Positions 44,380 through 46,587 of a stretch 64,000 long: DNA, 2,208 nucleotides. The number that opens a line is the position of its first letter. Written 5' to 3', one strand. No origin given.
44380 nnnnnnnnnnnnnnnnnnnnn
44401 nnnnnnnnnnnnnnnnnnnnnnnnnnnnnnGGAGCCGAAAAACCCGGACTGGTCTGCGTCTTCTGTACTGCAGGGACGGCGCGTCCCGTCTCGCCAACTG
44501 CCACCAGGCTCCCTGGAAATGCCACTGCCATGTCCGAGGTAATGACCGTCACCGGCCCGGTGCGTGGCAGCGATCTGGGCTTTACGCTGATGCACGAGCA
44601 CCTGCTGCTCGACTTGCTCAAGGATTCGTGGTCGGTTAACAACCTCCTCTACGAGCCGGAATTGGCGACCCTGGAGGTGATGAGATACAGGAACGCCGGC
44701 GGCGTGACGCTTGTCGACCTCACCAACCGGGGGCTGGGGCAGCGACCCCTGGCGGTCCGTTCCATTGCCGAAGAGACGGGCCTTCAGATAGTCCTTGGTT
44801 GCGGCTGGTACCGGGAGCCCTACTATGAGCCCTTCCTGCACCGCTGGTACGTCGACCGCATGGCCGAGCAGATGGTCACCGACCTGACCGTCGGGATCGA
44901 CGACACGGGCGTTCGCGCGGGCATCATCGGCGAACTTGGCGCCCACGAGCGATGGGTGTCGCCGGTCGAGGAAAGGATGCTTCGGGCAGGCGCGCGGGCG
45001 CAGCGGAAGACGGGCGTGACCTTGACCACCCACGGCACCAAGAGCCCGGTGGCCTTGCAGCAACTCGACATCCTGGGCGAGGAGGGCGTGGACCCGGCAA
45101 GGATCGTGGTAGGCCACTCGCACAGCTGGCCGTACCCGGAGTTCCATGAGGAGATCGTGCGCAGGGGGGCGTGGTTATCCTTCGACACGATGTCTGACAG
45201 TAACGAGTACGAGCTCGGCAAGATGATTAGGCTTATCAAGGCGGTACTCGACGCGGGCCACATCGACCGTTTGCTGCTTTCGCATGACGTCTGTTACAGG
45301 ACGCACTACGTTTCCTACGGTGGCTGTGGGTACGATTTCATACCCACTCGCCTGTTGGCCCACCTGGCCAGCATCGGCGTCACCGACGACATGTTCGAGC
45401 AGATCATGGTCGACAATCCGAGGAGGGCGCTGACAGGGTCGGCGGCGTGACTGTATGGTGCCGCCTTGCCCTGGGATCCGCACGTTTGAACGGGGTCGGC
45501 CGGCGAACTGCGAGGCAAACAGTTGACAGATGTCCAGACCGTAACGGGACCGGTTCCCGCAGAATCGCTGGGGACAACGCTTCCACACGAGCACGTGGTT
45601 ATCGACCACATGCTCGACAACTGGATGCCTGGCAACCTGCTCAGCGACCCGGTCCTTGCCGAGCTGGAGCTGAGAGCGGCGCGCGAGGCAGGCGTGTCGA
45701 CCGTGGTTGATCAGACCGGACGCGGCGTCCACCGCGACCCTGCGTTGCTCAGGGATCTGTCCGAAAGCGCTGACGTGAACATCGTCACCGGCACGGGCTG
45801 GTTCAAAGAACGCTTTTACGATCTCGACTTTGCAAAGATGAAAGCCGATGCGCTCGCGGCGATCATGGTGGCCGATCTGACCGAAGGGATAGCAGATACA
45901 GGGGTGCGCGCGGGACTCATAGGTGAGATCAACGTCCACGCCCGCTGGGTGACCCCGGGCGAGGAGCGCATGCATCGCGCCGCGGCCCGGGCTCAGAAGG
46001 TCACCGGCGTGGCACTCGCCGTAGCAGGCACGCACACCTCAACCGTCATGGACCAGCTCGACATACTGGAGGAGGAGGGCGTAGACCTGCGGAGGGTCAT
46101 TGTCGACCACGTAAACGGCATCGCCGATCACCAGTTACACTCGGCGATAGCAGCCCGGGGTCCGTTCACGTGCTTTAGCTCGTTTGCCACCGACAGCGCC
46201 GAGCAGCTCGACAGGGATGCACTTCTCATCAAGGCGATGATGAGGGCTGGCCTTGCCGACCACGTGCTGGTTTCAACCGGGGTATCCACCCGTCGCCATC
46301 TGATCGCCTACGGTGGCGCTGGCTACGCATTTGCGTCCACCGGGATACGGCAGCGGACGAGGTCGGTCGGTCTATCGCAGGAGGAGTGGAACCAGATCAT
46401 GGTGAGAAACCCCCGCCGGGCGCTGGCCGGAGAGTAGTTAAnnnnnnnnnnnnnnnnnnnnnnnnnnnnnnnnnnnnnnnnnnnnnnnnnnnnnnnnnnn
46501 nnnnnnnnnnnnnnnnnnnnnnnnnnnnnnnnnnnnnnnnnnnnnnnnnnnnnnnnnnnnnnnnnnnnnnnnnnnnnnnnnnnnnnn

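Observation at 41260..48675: Php/PTER-centred gene cluster: Kbl - SDR - class-V aminotransferase - three tandem Php/PTER hydrolases - Kelch lipoprotein; five Php/PTER paralogs in 64 kb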

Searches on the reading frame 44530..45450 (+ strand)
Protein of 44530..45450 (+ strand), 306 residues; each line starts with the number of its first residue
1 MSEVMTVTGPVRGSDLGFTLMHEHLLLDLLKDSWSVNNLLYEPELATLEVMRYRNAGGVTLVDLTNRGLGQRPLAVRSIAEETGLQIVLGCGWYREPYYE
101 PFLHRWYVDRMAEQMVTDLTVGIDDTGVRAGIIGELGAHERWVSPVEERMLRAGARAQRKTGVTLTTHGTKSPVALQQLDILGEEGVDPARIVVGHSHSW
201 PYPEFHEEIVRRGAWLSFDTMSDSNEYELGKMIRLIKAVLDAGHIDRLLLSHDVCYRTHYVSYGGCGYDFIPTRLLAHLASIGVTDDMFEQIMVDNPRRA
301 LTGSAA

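Call 5: search_protein_families(library=pfam, proteins=[window:44530-45450:+])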
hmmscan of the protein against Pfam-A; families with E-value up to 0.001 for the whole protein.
window:44530-45450:+ (306 aa): 1 family
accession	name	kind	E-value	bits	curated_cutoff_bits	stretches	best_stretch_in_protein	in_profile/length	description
PF02126.24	PTE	-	3.6e-60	204.3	22.4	1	13-301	3-297/298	Phosphotriesterase family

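Call 6: search_protein_families(library=ncbifam, proteins=[window:44530-45450:+])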
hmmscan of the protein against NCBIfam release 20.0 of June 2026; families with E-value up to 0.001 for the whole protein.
window:44530-45450:+ (306 aa): 3 families
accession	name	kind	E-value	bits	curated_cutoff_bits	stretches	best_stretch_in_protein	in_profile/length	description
NF007373.0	PRK09875.1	equivalog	4.5e-50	170.8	486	1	16-299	6-289/292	phosphotriesterase-related protein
NF041153.1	organophos_OPH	equivalog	4.6e-26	91.8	500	1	4-302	37-359/365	organophosphate hydrolase OPH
NF045706.1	PhFuoseLconase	equivalog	4.5e-19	68.7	630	1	4-302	5-325/332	phospho-furanose lactonase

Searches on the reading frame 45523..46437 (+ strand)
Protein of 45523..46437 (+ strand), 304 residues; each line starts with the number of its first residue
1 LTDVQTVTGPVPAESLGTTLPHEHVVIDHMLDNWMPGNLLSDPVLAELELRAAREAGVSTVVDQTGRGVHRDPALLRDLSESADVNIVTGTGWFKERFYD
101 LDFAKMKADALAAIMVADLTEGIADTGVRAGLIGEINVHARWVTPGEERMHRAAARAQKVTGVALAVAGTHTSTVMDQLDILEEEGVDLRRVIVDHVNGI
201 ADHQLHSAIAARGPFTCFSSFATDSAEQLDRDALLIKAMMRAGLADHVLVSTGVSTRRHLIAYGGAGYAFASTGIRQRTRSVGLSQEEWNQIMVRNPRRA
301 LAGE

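Call 5: search_protein_families(library=pfam, proteins=[window:45523-46437:+])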
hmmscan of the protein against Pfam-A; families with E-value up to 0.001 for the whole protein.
window:45523-46437:+ (304 aa): 1 family
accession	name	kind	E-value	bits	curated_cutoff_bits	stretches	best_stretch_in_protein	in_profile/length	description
PF02126.24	PTE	-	9e-48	163.7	22.4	1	14-301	4-297/298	Phosphotriesterase family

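Call 6: search_protein_families(library=ncbifam, proteins=[window:45523-46437:+])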
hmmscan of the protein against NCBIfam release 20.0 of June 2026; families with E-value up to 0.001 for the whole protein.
window:45523-46437:+ (304 aa): 3 families
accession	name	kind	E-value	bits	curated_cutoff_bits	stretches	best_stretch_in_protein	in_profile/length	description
NF007373.0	PRK09875.1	equivalog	8.6e-39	133.8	486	1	15-298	5-288/292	phosphotriesterase-related protein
NF041153.1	organophos_OPH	equivalog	6.8e-27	94.5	500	1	4-251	37-299/365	organophosphate hydrolase OPH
NF045706.1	PhFuoseLconase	equivalog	9.5e-12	44.6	630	1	4-302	5-325/332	phospho-furanose lactonase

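Call 53: find_homologous_proteins(query=window:45523-46437:+, max_evalue=1e-10)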
Query window:45523-46437:+ (304 aa): 1277 proteins with E <= 1e-10 among 8000 candidates; the best 120 are listed.
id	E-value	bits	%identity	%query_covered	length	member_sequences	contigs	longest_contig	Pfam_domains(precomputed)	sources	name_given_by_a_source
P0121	3.0e-181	619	93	100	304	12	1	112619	PF02126.26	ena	-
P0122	1.0e-172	591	88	100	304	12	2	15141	PF02126.26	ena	-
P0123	2.4e-171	587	88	100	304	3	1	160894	PF02126.26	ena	-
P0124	1.3e-169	581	87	100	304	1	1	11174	PF02126.26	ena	-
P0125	2.1e-169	580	87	100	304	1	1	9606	PF02126.26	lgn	-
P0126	3.1e-168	577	87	100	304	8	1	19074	PF02126.26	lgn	-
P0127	2.1e-164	564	87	98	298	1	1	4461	PF02126.26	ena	-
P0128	2.7e-163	560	86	98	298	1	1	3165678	PF02126.26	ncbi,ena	-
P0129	3.1e-142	491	72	100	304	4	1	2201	PF02126.26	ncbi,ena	-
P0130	2.4e-140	485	72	100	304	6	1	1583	PF02126.26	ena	-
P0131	4.9e-140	484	73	100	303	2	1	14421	PF02126.26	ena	-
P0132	7.8e-139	480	70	100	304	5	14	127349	PF02126.26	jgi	jgi:phosphotriesterase-related protein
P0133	2.2e-138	479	73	100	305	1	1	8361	PF02126.26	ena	-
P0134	3.3e-138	478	70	100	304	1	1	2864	PF02126.26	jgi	jgi:predicted metal-dependent phosphotriesterase family hydrolase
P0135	5.4e-138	477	70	100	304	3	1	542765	PF02126.26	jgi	jgi:predicted metal-dependent phosphotriesterase family hydrolase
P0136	3.3e-137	475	71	100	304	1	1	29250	PF02126.26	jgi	jgi:predicted metal-dependent phosphotriesterase family hydrolase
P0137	8.7e-137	473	70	100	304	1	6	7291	PF02126.26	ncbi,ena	-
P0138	1.5e-136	473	70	100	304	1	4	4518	PF02126.26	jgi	jgi:predicted metal-dependent phosphotriesterase family hydrolase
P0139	4.9e-129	448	71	95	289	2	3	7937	PF02126.26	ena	-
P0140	4.3e-128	445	68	100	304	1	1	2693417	PF02126.26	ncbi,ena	-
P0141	7.8e-127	441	68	100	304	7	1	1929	PF02126.26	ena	-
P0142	4.6e-124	432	71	92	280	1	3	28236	PF02126.26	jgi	-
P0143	5.9e-113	395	58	100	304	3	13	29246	PF02126.26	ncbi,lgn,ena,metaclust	metaclust:\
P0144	1.2e-108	381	54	100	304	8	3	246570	PF02126.26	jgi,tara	tara:strand:- start:23 stop:937 length:915 start_codon:yes stop_codon:yes gene_type:complete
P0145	2.8e-107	377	55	100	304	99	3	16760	PF02126.26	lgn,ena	-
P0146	4.2e-102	360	55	97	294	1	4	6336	PF02126.26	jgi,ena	-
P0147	3.4e-96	340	58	88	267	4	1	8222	PF02126.26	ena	-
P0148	1.7e-89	318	55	87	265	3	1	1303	PF02126.26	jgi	jgi:phosphotriesterase-related protein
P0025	3.3e-83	298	47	100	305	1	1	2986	PF02126.26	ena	-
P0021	2.4e-82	295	48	100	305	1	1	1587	PF02126.26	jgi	jgi:predicted metal-dependent phosphotriesterase family hydrolase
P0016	2.6e-82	295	48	100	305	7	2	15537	PF02126.26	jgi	jgi:phosphotriesterase-related protein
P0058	3.0e-82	294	47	100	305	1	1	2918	PF02126.26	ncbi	-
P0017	4.4e-82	294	49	100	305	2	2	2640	PF02126.26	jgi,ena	jgi:phosphotriesterase-related protein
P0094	3.4e-81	291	47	100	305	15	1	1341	PF02126.26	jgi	jgi:predicted metal-dependent phosphotriesterase family hydrolase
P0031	6.3e-81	290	47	100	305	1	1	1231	PF02126.26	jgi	jgi:predicted metal-dependent phosphotriesterase family hydrolase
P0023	1.8e-80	289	45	100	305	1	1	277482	PF02126.26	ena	-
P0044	2.5e-80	288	46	100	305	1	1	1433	PF02126.26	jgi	jgi:predicted metal-dependent phosphotriesterase family hydrolase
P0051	1.4e-79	286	46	100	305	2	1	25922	PF02126.26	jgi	jgi:phosphotriesterase-related protein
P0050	2.4e-79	285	45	100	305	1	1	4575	PF02126.26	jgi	jgi:phosphotriesterase-related protein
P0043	2.7e-79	285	47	100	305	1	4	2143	PF02126.26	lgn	-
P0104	2.9e-79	285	46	100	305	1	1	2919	PF02126.26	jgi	jgi:phosphotriesterase-related protein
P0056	3.3e-79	284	46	100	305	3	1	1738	PF02126.26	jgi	-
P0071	4.8e-79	284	46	100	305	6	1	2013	PF02126.26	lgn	-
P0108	6.9e-79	283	47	100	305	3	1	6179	PF02126.26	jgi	jgi:phosphotriesterase-related protein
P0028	7.1e-79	283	46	100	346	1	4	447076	PF02126.26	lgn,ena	-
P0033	1.1e-78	283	45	100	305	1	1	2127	PF02126.26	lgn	-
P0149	8.3e-78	280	47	100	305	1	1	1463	PF02126.26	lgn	-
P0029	1.1e-77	279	46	100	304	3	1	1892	PF02126.26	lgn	-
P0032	1.4e-77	279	46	100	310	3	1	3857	PF02126.26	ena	-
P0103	1.4e-77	279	47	100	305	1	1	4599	PF02126.26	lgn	-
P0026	8.0e-77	277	46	100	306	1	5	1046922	PF02126.26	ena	-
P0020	9.8e-77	276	45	100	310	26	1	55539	PF02126.26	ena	-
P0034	1.3e-76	276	46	100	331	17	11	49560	PF02126.26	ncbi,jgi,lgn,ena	-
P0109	8.7e-76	273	45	100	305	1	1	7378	PF02126.26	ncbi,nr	ncbi:MAG: phosphotriesterase-related protein [Gemmataceae bacterium]|nr:phosphotriesterase-related p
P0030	1.3e-75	273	45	100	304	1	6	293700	PF02126.26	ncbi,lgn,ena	-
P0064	2.6e-75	272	43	100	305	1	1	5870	PF02126.26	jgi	-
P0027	7.4e-75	270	45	100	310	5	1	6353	PF02126.26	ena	-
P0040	8.7e-75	270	45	100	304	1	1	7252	PF02126.26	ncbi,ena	-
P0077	2.2e-74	269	43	100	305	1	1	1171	PF02126.26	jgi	jgi:predicted metal-dependent phosphotriesterase family hydrolase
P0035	3.1e-74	268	44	100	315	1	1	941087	PF02126.26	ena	-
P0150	3.6e-74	268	47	100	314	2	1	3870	PF02126.26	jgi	jgi:phosphotriesterase-related protein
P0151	8.3e-74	267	43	100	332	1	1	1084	PF02126.26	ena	-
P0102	9.7e-74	266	46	100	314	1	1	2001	PF02126.26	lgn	-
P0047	3.4e-73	265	44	100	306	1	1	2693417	PF02126.26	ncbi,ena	-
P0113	3.4e-73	265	45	100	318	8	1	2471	PF02126.26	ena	-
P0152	4.5e-73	264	44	100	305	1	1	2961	PF02126.26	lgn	-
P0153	5.1e-73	264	45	100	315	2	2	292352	PF02126.26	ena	-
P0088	6.0e-73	264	45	100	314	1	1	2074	PF02126.26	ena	-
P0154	7.2e-73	264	45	93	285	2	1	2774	PF02126.26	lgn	-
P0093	1.1e-72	263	45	100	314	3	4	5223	PF02126.26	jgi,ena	-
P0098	1.6e-72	262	45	100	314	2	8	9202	PF02126.26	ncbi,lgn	-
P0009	7.5e-72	260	44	98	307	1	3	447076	PF02126.26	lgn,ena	-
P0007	9.3e-72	260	43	100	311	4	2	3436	PF02126.26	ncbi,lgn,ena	-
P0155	1.2e-71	260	46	100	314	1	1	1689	PF02126.26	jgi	jgi:phosphotriesterase-related protein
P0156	1.5e-71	259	45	100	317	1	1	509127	PF02126.26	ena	-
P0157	1.9e-71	259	46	100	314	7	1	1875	PF02126.26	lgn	-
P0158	1.9e-71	259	45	100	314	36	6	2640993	PF02126.26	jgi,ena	jgi:phosphotriesterase-related protein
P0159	3.9e-71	258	46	99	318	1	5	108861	PF02126.26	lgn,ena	-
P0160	4.8e-71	258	46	100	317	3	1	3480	PF02126.26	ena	-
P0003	2.2e-70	255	42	100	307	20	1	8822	PF02126.26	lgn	-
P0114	2.8e-70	255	45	99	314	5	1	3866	PF02126.26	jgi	-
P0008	2.9e-70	255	44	100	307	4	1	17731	PF02126.26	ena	-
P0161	3.2e-70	255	44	99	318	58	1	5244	PF02126.26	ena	-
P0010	4.3e-70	254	43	98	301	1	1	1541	PF02126.26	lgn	-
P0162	4.3e-70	254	45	99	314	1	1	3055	PF02126.26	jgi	jgi:phosphotriesterase-related protein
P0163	8.3e-70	254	45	99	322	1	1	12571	PF02126.26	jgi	jgi:phosphotriesterase-related protein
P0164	1.2e-69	253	71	55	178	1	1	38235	PF02126.26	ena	-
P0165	1.4e-69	253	42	100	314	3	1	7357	PF02126.26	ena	-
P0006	1.6e-69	253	41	100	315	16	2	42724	PF02126.26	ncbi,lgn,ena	-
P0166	1.6e-69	253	45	100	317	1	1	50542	PF02126.26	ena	-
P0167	2.4e-69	252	42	100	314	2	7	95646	PF02126.26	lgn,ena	-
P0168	6.5e-69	251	42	100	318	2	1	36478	PF02126.26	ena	-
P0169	1.2e-68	250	45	100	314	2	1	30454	PF02126.26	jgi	jgi:phosphotriesterase-related protein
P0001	1.3e-68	250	42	100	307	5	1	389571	PF02126.26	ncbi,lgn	-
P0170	2.8e-68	249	43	100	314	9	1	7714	PF02126.26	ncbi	-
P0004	3.9e-68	248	42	100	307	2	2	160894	PF02126.26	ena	-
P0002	4.2e-68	248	42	98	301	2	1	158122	PF02126.26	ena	-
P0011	5.3e-68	248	44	97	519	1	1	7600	PF07250.18,PF02126.26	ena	-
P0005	5.5e-68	248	42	100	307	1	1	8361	PF02126.26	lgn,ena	-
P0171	6.6e-68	247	44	98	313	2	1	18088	PF02126.26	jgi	jgi:phosphotriesterase-related protein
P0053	1.6e-67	246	43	99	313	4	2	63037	PF02126.26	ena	-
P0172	2.1e-67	246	43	100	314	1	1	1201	PF02126.26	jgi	-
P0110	2.2e-67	246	43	100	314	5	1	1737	PF02126.26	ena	-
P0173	2.2e-67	246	43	100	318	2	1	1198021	PF02126.26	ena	-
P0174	3.3e-67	245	45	100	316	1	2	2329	PF02126.26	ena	-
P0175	4.4e-67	245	44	100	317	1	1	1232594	PF02126.26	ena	-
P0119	4.6e-67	245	43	100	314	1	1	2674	PF02126.26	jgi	jgi:phosphotriesterase-related protein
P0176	9.2e-67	244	43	100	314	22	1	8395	PF02126.26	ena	-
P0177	1.3e-66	243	42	100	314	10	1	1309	PF02126.26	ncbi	-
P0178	1.9e-66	243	41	100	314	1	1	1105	PF02126.26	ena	-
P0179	2.5e-66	242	43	100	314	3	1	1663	PF02126.26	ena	-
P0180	2.7e-66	242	42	99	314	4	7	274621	PF02126.26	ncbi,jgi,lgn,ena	jgi:predicted metal-dependent phosphotriesterase family hydrolase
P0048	4.3e-66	241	43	100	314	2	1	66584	PF02126.26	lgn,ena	-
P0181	9.3e-66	240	42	99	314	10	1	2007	PF02126.26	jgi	-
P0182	1.3e-65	240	44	98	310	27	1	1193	PF02126.26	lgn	-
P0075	1.4e-65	240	42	99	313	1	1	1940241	PF02126.26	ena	-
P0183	3.8e-65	238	43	99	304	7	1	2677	PF02126.26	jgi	jgi:predicted metal-dependent phosphotriesterase family hydrolase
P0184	3.8e-64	235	42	100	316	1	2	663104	PF01026.28,PF02126.26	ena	-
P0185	4.5e-64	235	42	100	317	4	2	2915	PF02126.26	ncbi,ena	-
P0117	7.4e-64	234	42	100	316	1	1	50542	PF02126.26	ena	-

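Call 66: predict_structure(alignment_id=A5)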
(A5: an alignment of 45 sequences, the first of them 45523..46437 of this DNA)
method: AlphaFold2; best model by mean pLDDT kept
length: 304 residues; sequences in the alignment: 45
mean_pLDDT: 90.8   pTM: 0.91
mean pLDDT of the five models: 90.8, 90.2, 89.8, 89.7, 87.7
residues with pLDDT >= 90: 217; 70-90: 75; 50-70: 12; < 50: 0
segments of 3 or more residues with pLDDT < 50: none
pLDDT, mean of each block of 10 residues (from residue 1): 92 97 86 77 93 98 78 92 97 77 87 95 91 90 91 97 91 85 96 80 83 93 92 94 95 90 95 97 98 98 87
secondary structure, 60 per line:
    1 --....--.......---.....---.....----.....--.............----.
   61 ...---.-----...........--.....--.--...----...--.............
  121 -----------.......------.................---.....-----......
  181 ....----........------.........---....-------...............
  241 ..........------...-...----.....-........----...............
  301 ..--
elements in order: E3-6 E9-12 E19-23 H43-55 E60-63 H73-83 E86-90 H108-120 E132-138 H145-161 E165-169 H175-184 E192-196 H203-211 E215-218 H226-247 E248-250 H268-272 H274-281 H286-302

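Call 68: fold_search(model_id=the predicted structure, library=pdb)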
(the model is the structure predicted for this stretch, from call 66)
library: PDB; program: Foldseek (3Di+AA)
matches with E <= 10: 1605; with E <= 0.001: 297
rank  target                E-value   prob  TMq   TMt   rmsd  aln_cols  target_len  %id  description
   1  3k2g_A                3.8e-27  1.00  0.92  0.79   4.0       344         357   32  Crystal structure of a Resiniferatoxin-binding protein from Rhodobacter sphaeroides (released 2009-10-13)
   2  3k2g_D                4.6e-27  1.00  0.91  0.78   4.0       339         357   32  Crystal structure of a Resiniferatoxin-binding protein from Rhodobacter sphaeroides (released 2009-10-13)
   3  3k2g_B                9.4e-27  1.00  0.91  0.78   3.7       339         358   32  Crystal structure of a Resiniferatoxin-binding protein from Rhodobacter sphaeroides (released 2009-10-13)
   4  5wms_Q                5.8e-25  1.00  0.85  0.82   3.7       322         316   32  Phosphotriesterase variant S7 (released 2019-01-23)
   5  5wms_A                9.4e-25  1.00  0.85  0.83   3.7       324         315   31  Phosphotriesterase variant S7 (released 2019-01-23)
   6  4xay_G                1.0e-24  1.00  0.86  0.79   4.3       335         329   30  Cycles of destabilization and repair underlie evolutionary transitions in enzymes (released 2015-12-16)
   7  5wiz_A                1.1e-24  1.00  0.85  0.84   3.7       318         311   32  Phosphotriesterase variant S5 (released 2019-01-23)
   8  4xd6_A                1.1e-24  1.00  0.84  0.77   4.5       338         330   31  Phosphotriesterase Variant E2a (released 2015-12-23)
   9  5wcp_A                1.4e-24  1.00  0.87  0.84   3.7       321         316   31  Phosphotriesterase variant S7 (released 2019-01-23)
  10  6bhk_B                1.4e-24  1.00  0.84  0.80   3.9       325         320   31  Phosphotriesterase variant R18deltaL7 (released 2019-01-23)
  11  4xaf_A                1.9e-24  1.00  0.84  0.78   4.4       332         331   30  Cycles of destabilization and repair underlie evolutionary transitions in enzymes (released 2015-12-16)
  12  3a3w                  1.9e-24  1.00  0.83  0.77   4.5       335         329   30  Structure of OpdA mutant (G60A/A80V/S92A/R118Q/K185R/Q206P/D208G/I260T/G273S) with diethyl 4-methoxyphenyl phosphate bou (released 2010-01-12)
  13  4pcp_G                2.2e-24  1.00  0.85  0.78   4.3       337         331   30  Crystal structure of Phosphotriesterase variant R0 (released 2015-05-06)
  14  5wms_S                2.3e-24  1.00  0.85  0.83   3.7       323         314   32  Phosphotriesterase variant S7 (released 2019-01-23)
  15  5wj0_A                2.3e-24  1.00  0.85  0.82   3.8       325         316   32  Phosphotriesterase variant S5+254R (released 2019-01-23)
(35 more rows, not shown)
